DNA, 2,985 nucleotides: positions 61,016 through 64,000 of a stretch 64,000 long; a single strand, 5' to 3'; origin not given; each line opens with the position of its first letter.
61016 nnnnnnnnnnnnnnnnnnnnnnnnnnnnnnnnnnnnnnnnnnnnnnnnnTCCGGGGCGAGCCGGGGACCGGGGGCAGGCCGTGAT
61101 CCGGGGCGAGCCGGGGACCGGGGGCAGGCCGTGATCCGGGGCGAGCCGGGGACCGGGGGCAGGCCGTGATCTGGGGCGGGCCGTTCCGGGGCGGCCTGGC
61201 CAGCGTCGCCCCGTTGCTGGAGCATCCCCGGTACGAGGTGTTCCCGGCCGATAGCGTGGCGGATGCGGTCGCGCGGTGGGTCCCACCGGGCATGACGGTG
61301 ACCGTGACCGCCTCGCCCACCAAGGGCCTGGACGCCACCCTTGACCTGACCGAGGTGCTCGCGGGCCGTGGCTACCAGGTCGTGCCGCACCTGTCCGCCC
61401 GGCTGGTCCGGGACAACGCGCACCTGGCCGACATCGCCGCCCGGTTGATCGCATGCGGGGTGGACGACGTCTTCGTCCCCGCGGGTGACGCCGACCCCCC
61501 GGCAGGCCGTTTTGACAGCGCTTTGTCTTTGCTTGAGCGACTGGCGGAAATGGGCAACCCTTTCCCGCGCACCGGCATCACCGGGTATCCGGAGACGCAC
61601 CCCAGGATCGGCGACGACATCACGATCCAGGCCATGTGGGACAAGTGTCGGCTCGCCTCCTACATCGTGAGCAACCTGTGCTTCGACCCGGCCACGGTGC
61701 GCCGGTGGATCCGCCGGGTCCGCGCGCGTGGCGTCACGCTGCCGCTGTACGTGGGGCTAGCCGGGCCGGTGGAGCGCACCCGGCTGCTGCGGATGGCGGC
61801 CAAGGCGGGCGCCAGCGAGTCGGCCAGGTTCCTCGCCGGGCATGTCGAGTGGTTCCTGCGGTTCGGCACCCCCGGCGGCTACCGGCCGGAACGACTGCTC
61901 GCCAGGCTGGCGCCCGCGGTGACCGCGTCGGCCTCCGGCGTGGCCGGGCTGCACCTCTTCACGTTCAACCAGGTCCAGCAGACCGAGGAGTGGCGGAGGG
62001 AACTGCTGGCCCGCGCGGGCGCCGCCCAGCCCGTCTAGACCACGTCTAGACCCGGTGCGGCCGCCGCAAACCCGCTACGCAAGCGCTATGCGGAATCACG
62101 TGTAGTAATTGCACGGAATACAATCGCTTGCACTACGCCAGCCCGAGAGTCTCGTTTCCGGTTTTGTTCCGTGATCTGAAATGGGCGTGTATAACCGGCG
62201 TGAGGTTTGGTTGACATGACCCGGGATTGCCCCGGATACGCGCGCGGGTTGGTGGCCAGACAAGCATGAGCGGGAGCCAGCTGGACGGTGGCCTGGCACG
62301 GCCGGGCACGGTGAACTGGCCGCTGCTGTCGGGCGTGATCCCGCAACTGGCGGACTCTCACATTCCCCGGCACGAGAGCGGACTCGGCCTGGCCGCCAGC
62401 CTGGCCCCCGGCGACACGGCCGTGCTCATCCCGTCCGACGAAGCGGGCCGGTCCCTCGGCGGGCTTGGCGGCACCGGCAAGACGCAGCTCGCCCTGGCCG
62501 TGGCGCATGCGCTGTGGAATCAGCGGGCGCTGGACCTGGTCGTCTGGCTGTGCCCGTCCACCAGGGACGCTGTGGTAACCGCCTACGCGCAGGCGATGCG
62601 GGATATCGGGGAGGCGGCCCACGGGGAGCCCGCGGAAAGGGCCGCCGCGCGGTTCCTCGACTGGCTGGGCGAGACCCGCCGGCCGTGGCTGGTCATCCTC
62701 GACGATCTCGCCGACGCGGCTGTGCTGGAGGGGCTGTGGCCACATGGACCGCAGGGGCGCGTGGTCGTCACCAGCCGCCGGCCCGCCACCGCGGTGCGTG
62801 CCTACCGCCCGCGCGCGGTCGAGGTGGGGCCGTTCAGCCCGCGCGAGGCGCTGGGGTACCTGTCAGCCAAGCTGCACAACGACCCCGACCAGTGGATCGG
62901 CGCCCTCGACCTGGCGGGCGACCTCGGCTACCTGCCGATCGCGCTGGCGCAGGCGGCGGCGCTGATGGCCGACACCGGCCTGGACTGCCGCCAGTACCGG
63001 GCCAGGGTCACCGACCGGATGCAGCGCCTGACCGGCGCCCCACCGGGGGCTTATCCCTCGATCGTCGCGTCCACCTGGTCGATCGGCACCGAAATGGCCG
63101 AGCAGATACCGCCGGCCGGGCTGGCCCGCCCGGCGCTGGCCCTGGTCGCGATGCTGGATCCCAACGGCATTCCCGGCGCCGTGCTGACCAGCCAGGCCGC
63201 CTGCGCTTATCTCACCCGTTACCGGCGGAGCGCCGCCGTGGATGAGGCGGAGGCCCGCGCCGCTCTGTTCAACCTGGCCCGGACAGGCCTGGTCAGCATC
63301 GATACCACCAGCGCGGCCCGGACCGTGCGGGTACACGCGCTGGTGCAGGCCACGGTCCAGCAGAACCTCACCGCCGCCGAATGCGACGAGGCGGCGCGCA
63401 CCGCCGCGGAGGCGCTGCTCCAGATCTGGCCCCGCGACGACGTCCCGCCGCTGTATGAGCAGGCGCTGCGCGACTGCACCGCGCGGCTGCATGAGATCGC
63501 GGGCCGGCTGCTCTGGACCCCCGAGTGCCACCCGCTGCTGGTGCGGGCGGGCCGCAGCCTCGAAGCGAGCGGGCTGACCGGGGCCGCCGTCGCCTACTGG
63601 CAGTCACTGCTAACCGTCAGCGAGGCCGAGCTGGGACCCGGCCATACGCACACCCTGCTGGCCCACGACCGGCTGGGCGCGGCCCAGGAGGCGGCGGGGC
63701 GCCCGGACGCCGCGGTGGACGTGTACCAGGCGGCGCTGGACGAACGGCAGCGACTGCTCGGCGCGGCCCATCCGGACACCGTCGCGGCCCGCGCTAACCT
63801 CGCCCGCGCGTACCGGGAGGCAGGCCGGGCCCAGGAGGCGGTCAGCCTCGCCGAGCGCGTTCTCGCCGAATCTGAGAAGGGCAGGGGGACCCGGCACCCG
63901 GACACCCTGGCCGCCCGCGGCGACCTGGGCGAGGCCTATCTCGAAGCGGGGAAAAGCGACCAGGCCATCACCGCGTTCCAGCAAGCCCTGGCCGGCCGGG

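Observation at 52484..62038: Complete corrinoid-dependent methyl-transfer module built around a non-pyrrolysine MttB-family enzyme, with its own MTHFR and a co-transcribed amidohydrolase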

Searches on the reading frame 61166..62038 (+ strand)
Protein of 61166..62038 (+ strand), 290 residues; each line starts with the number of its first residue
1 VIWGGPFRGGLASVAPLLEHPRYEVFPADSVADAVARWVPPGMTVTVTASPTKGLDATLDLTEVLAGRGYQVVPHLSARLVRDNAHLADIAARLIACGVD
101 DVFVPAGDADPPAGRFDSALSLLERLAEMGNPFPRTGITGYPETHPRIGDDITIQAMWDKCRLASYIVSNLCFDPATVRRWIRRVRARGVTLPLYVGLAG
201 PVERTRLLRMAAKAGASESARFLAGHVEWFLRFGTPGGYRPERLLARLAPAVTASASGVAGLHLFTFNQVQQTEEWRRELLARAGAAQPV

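Call 3: search_protein_families(library=pfam, proteins=[window:61166-62038:+])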
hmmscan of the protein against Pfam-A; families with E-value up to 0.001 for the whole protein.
window:61166-62038:+ (290 aa): 1 family
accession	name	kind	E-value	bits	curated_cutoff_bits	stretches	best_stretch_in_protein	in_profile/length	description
PF02219.23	MTHFR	-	6.2e-11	42.6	24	1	33-210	34-218/287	Methylenetetrahydrofolate reductase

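Call 28: search_protein_families(library=ncbifam, proteins=[window:61166-62038:+], max_evalue=0.00001)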
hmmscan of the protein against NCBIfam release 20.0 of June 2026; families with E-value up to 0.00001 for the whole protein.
window:61166-62038:+ (290 aa): 2 families
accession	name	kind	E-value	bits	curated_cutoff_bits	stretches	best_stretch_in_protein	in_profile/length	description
TIGR00676.1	fadh2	equivalog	1.7e-12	47.3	293.7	1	32-275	21-269/275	methylenetetrahydrofolate reductase [NAD(P)H]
TIGR00677.1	fadh2_euk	equivalog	6e-06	25.8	310.05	0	113-211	109-208/281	methylenetetrahydrofolate reductase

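Call 31: search_solved_structures(query=window:61166-62038:+, max_evalue=0.01)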
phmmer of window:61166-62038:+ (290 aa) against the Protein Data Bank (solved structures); distinct sequences matched with E-value up to 0.01: 7.
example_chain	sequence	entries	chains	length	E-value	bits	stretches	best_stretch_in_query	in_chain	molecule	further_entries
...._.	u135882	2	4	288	9e-31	110.5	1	20-278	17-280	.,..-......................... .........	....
6fcx_A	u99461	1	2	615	1.1e-06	31.4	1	105-277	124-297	Methylenetetrahydrofolate reductase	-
8qa4_A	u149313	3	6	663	1.2e-06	31.2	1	105-277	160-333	Methylenetetrahydrofolate reductase (NADPH)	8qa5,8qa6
8uy1_D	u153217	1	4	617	1e-05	28.2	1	127-212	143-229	Methylenetetrahydrofolate reductase-like protein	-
8uy2_A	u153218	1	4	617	1.1e-05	28.2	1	127-212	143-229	Methylenetetrahydrofolate reductase-like protein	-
3apt_A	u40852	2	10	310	0.0003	23.4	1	69-289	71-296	Methylenetetrahydrofolate reductase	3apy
1v93_A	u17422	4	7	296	0.00035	23.2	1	69-288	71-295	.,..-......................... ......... | Methylenetetrahydrofolate reductase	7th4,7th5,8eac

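Call 44: search_solved_structures(query=window:61166-62038:+, max_evalue=1e-10, show_alignments=1)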
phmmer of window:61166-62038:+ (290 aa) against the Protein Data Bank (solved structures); distinct sequences matched with E-value up to 1e-10: 1.
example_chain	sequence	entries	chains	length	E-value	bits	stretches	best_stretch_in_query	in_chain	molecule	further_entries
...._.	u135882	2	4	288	9e-31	110.5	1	20-278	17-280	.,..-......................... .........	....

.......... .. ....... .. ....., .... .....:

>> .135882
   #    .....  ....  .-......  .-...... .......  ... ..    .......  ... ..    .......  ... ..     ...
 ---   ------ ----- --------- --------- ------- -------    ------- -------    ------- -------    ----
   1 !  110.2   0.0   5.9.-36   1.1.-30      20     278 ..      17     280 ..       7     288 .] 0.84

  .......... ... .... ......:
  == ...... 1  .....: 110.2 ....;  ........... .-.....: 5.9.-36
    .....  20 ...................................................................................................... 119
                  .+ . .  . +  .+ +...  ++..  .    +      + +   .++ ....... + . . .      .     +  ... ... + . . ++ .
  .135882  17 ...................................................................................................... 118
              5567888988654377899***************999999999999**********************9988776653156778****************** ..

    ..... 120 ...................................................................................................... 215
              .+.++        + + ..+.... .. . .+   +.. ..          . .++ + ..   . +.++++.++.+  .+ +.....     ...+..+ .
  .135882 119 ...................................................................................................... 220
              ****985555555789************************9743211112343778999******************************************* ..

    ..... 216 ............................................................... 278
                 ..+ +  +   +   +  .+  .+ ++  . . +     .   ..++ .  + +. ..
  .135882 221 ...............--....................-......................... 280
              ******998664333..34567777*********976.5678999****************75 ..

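Call 80: find_encoding_contigs(protein=window:61166-62038:+, flank=10000, max_places=3)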
Protein window:61166-62038:+ (290 aa): no gene with exactly this product is on record in the collection.

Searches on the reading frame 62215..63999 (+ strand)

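Call 28: search_protein_families(library=ncbifam, proteins=[window:62215-63999:+], max_evalue=0.00001)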
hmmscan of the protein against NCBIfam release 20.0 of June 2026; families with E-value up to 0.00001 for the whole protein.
window:62215-63999:+ (595 aa): 1 family
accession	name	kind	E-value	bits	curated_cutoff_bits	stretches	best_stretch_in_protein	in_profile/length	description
NF040586.1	FxSxx_TPR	equivalog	8.7e-70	236.2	300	2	80-416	29-362/830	FxSxx-COOH system tetratricopeptide repeat protein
